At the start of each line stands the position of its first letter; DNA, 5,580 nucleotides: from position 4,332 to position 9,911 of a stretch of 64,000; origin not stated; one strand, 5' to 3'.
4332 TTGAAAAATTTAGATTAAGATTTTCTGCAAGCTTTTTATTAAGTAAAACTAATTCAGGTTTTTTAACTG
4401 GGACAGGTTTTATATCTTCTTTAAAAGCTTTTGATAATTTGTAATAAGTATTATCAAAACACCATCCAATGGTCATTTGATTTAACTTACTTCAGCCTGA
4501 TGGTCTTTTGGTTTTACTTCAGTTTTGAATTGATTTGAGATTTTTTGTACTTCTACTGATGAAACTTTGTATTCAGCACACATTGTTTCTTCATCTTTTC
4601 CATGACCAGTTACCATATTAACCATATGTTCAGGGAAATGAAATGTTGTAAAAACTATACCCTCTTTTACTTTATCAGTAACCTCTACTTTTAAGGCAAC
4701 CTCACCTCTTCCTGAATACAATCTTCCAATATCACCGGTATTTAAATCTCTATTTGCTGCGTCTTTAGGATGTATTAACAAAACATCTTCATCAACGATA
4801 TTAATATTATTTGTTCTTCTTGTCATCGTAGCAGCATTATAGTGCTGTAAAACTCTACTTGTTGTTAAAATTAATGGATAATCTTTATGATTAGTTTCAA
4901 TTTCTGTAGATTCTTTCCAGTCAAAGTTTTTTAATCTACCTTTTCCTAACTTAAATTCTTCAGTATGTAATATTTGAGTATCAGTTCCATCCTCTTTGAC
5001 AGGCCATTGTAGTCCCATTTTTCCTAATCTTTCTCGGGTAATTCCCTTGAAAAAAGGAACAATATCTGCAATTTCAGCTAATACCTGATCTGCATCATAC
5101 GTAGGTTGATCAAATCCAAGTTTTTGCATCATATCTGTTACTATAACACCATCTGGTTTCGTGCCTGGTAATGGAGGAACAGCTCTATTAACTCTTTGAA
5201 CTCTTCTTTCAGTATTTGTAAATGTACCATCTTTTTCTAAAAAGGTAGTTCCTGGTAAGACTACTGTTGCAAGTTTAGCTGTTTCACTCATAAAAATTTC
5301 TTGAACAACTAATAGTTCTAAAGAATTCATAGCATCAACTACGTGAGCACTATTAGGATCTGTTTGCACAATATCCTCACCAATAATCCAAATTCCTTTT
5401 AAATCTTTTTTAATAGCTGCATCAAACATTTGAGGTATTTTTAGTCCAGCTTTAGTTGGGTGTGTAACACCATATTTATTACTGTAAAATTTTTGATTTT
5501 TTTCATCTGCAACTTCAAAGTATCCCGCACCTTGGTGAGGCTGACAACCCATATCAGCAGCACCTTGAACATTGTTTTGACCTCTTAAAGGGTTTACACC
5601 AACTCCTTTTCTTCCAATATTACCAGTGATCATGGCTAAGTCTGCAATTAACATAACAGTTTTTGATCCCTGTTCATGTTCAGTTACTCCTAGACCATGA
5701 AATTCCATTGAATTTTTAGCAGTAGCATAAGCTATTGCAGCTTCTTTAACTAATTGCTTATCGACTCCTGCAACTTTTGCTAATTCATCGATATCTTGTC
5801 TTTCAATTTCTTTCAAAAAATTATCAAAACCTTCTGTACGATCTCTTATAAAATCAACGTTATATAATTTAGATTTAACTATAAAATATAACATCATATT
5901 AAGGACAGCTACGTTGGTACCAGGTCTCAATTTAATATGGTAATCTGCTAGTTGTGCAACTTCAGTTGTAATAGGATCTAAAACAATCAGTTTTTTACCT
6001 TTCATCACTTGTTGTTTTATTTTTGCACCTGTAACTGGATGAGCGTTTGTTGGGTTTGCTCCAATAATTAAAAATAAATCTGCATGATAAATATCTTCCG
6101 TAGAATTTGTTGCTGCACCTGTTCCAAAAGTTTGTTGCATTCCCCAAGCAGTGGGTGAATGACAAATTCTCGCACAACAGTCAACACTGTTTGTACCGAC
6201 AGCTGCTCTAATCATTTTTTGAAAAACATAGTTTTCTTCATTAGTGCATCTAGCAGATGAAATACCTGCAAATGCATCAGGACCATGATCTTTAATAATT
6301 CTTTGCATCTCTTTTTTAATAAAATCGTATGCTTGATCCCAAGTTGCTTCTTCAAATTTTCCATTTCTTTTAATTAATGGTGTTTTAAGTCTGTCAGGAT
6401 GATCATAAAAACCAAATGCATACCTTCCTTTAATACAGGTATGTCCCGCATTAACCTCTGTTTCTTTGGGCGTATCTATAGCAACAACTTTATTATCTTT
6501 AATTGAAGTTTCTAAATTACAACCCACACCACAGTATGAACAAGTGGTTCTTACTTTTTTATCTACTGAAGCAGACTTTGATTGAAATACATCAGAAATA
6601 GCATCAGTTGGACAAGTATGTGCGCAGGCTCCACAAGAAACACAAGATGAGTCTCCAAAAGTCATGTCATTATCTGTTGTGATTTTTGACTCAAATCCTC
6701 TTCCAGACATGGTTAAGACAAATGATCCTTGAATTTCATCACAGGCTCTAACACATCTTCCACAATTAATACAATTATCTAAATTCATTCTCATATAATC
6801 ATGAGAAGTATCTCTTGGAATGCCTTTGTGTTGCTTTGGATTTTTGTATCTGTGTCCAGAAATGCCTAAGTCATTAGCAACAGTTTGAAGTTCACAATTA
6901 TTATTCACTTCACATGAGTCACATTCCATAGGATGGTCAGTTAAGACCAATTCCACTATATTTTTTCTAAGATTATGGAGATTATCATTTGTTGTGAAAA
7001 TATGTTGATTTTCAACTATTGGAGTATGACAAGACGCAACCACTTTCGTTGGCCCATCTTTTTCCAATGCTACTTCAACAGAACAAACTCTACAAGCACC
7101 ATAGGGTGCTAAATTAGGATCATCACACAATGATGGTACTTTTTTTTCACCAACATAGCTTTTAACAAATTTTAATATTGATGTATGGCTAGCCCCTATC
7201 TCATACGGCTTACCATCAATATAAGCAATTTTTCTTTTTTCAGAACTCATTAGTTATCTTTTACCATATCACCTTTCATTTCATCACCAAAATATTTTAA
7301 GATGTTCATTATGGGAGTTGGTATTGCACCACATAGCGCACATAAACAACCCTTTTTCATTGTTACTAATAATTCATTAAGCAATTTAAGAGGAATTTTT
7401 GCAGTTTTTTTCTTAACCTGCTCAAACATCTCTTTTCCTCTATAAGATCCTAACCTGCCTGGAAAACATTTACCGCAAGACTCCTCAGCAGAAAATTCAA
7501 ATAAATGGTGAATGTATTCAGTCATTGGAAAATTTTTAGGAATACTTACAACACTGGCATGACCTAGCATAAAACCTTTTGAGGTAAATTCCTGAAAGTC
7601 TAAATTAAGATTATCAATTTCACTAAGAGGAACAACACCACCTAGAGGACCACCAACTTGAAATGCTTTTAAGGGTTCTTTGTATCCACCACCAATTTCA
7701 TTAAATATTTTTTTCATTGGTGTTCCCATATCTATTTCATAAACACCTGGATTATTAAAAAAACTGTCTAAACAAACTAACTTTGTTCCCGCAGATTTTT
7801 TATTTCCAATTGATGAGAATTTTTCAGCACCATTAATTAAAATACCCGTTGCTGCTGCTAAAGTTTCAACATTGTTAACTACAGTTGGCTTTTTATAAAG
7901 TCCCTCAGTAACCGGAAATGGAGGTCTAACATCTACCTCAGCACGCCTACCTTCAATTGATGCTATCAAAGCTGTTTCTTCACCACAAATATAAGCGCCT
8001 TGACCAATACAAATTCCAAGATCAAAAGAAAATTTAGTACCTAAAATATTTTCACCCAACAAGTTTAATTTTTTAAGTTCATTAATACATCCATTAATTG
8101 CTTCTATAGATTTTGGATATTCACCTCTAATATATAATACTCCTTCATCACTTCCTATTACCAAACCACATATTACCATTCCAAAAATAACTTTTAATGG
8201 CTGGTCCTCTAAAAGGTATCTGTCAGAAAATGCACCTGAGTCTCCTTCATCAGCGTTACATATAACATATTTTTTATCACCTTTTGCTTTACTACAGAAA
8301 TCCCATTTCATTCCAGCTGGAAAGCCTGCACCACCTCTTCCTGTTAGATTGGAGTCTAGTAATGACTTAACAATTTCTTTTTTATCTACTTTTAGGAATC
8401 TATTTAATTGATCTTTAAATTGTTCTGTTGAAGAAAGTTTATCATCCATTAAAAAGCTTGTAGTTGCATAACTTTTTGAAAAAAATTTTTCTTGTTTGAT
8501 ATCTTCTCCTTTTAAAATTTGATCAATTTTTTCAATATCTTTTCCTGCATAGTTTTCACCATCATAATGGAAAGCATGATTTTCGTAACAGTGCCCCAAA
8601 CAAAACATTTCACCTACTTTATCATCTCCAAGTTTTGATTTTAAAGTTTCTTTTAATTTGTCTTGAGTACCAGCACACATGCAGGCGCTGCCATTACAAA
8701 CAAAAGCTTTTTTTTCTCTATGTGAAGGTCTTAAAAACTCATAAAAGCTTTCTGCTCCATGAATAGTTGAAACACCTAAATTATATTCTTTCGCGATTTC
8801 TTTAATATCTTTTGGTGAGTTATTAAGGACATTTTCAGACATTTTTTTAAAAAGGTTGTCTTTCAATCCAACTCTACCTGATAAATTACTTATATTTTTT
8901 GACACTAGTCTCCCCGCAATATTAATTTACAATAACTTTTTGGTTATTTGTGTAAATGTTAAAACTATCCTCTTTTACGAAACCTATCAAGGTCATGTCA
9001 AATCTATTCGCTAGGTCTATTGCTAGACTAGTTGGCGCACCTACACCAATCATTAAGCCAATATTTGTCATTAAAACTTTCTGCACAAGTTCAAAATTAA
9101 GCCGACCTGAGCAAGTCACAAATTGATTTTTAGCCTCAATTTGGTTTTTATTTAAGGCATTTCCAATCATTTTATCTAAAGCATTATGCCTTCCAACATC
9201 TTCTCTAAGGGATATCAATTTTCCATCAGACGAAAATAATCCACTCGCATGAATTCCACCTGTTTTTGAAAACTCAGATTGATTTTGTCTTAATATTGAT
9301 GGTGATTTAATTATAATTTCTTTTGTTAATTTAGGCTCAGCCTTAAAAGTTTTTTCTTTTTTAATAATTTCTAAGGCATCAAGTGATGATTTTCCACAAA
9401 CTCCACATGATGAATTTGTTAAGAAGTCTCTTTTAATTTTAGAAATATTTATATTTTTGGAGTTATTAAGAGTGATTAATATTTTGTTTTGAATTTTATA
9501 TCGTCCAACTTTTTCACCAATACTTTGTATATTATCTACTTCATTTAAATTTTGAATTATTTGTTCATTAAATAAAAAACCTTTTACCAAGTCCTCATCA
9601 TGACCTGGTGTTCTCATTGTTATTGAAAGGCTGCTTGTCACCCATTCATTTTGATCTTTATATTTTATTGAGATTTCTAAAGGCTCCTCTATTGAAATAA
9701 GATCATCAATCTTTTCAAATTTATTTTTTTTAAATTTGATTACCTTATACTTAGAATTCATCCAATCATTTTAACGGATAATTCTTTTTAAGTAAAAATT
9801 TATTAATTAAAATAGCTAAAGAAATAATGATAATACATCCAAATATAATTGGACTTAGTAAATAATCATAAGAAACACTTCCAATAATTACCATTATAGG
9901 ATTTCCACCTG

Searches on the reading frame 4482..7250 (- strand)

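Call 46: search_protein_families(library=pfam, proteins=[window:4482-7250:-])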
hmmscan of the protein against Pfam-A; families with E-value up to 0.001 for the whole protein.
window:4482-7250:- (922 aa): 15 families
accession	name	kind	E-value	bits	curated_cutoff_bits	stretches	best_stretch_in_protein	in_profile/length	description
PF00384.28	Molybdopterin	-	4e-75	253.5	24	1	287-706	1-349/353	Molybdopterin oxidoreductase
PF01568.27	Molydop_binding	-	5.3e-22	78.4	26.8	1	793-896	1-108/110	Molydopterin dinucleotide binding domain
PF04879.21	Molybdop_Fe4S4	-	7.5e-15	55.1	22.7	1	231-281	2-52/55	Molybdopterin oxidoreductase Fe4S4 domain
PF10588.14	NADH-G_4Fe-4S_3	-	7.3e-14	51.5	27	1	95-132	1-38/40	NADH-ubiquinone oxidoreductase-G iron-sulfur binding region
PF12838.12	Fer4_7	-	3.4e-09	37.5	27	1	159-217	1-52/52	4Fe-4S dicluster domain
PF00037.32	Fer4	-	2e-08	34.1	21.1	1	201-219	6-24/24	4Fe-4S binding domain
PF14697.11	Fer4_21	-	2e-05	25.1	35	1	156-218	4-57/59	4Fe-4S dicluster domain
PF13187.11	Fer4_9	-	2.4e-05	24.7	27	1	159-218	1-52/52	4Fe-4S dicluster domain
PF22117.2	Fer4_Nqo3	-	2.8e-05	24.6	27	1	154-199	5-50/67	NADH-quinone oxidoreductase subunit 3, ferredoxin-like domain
PF12837.12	Fer4_6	-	3.2e-05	24.1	25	1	153-171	2-20/24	4Fe-4S binding domain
PF13237.11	Fer4_10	-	9.2e-05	22.7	25.5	0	199-242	5-50/53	4Fe-4S dicluster domain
PF13510.11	Fer2_4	-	0.00017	22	22.8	1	10-88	7-81/82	2Fe-2S iron-sulfur cluster binding domain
PF25160.1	LdpA_Fe-S-bd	-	0.0003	21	27.6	0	200-220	25-45/49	LdpA Fe-S cluster-binding domain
PF17179.9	Fer4_22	-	0.00076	20.7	27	0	109-171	35-92/95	4Fe-4S dicluster domain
PF12797.12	Fer4_2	-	0.00083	19.6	24.5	1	152-170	2-20/22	4Fe-4S binding domain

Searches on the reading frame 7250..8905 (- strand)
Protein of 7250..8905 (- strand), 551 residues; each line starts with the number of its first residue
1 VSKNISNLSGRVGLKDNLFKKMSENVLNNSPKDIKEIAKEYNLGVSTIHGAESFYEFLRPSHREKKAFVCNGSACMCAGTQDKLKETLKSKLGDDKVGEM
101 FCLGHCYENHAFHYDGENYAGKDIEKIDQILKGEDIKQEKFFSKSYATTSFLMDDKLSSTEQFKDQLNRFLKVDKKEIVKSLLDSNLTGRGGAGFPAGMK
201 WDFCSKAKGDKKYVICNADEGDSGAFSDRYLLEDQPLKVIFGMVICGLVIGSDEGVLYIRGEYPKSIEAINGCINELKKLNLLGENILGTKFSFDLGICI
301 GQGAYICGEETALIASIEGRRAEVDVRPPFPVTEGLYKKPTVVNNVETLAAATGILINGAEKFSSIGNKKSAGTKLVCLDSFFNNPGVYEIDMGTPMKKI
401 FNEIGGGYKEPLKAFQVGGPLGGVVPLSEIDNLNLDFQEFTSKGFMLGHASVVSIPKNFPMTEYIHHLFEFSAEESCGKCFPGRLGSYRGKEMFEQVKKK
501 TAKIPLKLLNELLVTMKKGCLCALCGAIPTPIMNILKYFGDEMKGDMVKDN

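Call 46: search_protein_families(library=pfam, proteins=[window:7250-8905:-])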
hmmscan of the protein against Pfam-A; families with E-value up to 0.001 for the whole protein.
window:7250-8905:- (551 aa): 3 families
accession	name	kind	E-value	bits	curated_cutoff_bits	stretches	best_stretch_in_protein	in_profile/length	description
PF01512.22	Complex1_51K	-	2.6e-40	138.2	31.2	1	184-351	3-147/150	Nuo51 FMN-binding domain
PF10589.14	NADH_4Fe-4S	-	2.2e-19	69.6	23.5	1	464-544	2-83/85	NADH-ubiquinone oxidoreductase-F iron-sulfur binding region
PF01257.25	2Fe-2S_thioredx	-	5.9e-07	29.9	24.8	1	31-132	31-142/145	Thioredoxin-like [2Fe-2S] ferredoxin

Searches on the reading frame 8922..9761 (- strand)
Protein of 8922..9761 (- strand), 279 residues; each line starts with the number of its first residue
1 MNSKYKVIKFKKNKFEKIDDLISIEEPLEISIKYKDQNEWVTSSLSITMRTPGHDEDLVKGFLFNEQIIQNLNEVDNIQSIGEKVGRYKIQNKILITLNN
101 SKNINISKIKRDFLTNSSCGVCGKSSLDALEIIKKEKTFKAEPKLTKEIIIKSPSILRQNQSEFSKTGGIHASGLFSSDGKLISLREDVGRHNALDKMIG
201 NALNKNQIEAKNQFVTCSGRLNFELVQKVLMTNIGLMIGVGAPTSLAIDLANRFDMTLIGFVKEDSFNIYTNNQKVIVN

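Call 46: search_protein_families(library=pfam, proteins=[window:8922-9761:-])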
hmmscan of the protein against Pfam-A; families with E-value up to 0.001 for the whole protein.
window:8922-9761:- (279 aa): 1 family
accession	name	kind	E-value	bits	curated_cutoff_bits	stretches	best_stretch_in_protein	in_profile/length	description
PF02634.21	FdhD-NarQ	-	6.8e-61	206.4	27.2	1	43-276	13-236/237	FdhD/NarQ family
